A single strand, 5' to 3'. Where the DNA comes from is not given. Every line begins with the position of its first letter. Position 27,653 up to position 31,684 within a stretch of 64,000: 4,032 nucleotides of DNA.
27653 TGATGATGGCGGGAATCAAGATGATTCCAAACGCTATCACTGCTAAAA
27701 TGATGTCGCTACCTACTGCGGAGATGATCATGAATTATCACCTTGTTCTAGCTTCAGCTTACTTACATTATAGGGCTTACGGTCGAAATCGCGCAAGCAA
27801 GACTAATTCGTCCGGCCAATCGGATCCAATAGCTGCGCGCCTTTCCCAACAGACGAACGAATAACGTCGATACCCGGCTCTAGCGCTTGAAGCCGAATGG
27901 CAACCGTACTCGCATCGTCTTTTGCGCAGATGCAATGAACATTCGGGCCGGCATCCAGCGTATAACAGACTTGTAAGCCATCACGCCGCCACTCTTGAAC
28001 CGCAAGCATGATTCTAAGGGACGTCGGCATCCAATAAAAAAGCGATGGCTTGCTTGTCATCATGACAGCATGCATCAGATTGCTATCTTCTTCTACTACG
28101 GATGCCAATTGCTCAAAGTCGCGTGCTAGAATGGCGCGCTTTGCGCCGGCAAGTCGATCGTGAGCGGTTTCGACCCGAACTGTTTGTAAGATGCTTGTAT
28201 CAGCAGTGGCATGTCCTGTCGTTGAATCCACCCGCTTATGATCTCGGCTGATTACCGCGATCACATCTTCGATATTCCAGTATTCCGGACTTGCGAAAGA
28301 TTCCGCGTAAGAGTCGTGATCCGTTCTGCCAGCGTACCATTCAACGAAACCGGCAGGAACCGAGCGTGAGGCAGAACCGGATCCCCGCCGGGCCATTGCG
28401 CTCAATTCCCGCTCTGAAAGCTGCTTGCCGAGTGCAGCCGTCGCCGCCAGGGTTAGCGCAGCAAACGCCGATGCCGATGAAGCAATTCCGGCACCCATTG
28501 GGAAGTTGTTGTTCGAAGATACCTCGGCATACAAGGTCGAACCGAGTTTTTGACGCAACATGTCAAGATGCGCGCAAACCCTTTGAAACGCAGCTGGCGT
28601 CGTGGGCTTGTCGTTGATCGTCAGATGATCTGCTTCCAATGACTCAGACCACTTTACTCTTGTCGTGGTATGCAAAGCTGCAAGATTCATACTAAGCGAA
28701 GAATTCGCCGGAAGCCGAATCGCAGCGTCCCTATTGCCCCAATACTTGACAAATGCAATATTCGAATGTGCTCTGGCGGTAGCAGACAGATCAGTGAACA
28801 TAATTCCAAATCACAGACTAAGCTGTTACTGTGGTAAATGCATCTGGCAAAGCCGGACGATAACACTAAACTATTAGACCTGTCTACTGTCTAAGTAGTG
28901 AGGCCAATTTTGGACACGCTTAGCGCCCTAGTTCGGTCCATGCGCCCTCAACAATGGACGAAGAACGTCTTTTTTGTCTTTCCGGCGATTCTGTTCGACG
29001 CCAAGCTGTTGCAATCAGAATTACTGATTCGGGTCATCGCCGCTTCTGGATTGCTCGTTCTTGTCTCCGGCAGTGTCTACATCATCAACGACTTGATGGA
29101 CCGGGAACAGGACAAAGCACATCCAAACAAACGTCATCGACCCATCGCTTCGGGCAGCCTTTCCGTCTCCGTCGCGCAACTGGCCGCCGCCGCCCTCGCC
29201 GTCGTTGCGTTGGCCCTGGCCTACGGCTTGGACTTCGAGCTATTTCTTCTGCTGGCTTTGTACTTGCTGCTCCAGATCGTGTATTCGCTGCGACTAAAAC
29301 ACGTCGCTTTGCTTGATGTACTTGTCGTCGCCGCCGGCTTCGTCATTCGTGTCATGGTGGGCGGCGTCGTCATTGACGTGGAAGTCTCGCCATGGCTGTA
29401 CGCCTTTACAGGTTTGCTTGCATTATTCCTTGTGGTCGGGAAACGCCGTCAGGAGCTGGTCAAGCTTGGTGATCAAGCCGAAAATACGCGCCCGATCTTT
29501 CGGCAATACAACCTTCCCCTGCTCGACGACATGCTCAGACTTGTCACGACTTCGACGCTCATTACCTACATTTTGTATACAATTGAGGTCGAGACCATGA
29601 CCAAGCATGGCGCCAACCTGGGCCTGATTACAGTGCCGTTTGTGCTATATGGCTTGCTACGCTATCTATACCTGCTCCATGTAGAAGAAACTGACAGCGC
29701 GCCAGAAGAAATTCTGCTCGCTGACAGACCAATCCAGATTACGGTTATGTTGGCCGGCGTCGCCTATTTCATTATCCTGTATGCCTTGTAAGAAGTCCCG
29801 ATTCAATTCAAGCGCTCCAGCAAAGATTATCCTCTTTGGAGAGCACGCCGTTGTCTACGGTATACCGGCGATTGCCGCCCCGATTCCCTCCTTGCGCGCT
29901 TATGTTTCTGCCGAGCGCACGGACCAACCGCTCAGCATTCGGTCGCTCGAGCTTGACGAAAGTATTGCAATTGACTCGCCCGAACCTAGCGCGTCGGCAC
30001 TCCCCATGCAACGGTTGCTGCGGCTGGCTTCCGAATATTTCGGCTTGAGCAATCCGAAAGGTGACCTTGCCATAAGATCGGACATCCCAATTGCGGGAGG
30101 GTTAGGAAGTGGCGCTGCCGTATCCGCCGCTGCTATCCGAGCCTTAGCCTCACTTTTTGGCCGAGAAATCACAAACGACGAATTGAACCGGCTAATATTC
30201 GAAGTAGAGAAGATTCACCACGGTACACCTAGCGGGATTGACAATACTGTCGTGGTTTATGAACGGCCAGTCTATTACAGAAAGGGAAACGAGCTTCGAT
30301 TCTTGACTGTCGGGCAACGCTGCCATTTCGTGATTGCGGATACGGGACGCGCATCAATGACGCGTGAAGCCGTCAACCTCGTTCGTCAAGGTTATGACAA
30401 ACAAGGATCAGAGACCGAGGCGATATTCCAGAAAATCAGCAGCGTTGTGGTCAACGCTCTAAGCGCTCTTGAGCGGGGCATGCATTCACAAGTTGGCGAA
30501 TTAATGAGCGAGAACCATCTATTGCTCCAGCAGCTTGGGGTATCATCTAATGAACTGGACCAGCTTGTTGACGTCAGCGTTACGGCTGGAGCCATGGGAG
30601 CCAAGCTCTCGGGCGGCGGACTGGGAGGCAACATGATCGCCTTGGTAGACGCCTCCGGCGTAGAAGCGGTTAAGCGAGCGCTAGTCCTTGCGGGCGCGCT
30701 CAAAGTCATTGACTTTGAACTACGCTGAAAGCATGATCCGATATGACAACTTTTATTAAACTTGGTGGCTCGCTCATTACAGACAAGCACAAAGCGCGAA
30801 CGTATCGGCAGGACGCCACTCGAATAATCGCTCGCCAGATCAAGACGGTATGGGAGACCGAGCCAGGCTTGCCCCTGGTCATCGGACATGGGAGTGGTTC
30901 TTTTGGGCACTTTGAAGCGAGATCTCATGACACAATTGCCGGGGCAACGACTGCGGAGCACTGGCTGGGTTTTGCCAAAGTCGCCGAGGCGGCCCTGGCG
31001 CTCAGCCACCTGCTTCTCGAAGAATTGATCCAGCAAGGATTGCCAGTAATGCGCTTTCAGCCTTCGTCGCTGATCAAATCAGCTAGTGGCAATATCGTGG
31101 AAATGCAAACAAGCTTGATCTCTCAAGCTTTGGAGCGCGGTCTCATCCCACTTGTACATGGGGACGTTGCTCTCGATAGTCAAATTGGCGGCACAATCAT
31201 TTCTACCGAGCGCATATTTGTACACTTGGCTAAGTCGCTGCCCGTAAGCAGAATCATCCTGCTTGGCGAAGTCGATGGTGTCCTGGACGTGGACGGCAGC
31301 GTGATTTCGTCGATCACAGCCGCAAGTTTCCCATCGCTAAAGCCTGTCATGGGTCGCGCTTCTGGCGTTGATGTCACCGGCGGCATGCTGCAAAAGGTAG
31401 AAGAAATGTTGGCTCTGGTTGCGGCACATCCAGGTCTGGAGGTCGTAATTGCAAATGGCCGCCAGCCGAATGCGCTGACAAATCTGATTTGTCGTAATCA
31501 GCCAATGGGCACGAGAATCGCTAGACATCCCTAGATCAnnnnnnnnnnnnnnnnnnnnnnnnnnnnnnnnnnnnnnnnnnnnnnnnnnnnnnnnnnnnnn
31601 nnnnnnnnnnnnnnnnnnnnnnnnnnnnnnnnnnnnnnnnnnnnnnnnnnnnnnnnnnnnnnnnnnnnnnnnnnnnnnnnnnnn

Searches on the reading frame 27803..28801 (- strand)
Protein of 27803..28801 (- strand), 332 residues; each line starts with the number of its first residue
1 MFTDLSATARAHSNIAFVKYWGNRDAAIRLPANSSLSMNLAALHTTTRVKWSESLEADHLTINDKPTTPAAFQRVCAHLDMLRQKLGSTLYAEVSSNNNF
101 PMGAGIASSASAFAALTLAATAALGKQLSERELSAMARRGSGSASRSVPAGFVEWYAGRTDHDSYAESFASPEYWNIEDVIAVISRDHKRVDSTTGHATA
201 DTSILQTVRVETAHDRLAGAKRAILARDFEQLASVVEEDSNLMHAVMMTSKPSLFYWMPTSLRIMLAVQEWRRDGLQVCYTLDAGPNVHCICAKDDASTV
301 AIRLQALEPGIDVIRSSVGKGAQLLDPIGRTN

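Call 88: search_protein_families(library=pfam, proteins=[window:27803-28801:-], max_evalue=0.00001)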
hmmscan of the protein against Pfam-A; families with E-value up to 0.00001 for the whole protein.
window:27803-28801:- (332 aa): 3 families
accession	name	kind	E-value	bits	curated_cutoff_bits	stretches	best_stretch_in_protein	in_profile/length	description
PF22700.2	MVD-like_N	-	2.6e-56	190.1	27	1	11-166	1-157/157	Diphosphomevalonate decarboxylase-like N-terminal domain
PF18376.6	MDD_C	-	4.2e-24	85.8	23.2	1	180-308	2-134/186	Mevalonate 5-diphosphate decarboxylase C-terminal domain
PF00288.32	GHMP_kinases_N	-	9.7e-10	39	22.3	1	79-149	7-74/87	GHMP kinases N terminal domain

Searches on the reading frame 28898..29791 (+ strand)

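Call 88: search_protein_families(library=pfam, proteins=[window:28898-29791:+], max_evalue=0.00001)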
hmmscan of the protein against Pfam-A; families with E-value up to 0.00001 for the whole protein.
window:28898-29791:+ (297 aa): 1 family
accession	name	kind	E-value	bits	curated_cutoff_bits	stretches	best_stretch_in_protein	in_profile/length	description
PF01040.23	UbiA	-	1.1e-28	100.6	34.2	1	25-266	3-238/250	UbiA prenyltransferase family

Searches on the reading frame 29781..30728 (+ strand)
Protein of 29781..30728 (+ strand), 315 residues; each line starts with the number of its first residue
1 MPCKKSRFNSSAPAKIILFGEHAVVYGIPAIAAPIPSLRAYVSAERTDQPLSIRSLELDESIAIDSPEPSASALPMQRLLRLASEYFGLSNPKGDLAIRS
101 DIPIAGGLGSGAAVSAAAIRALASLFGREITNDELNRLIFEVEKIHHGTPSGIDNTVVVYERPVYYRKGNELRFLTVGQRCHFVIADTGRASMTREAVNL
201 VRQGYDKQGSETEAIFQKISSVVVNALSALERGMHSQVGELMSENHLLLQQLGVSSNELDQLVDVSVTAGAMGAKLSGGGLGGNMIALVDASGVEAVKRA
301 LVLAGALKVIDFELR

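Call 88: search_protein_families(library=pfam, proteins=[window:29781-30728:+], max_evalue=0.00001)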
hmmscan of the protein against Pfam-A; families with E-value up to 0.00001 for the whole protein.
window:29781-30728:+ (315 aa): 2 families
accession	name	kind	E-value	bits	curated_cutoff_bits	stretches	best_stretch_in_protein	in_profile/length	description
PF00288.32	GHMP_kinases_N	-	1.1e-18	67.6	22.3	1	80-159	7-83/87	GHMP kinases N terminal domain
PF08544.19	GHMP_kinases_C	-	6.9e-12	46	21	1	226-301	1-79/85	GHMP kinases C terminal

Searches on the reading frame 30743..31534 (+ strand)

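Call 88: search_protein_families(library=pfam, proteins=[window:30743-31534:+], max_evalue=0.00001)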
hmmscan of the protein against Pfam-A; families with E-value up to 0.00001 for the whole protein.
window:30743-31534:+ (263 aa): 1 family
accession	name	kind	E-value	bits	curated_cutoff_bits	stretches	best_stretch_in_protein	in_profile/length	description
PF00696.33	AA_kinase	-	3.9e-29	102.5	24.9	1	1-238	1-234/234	Amino acid kinase family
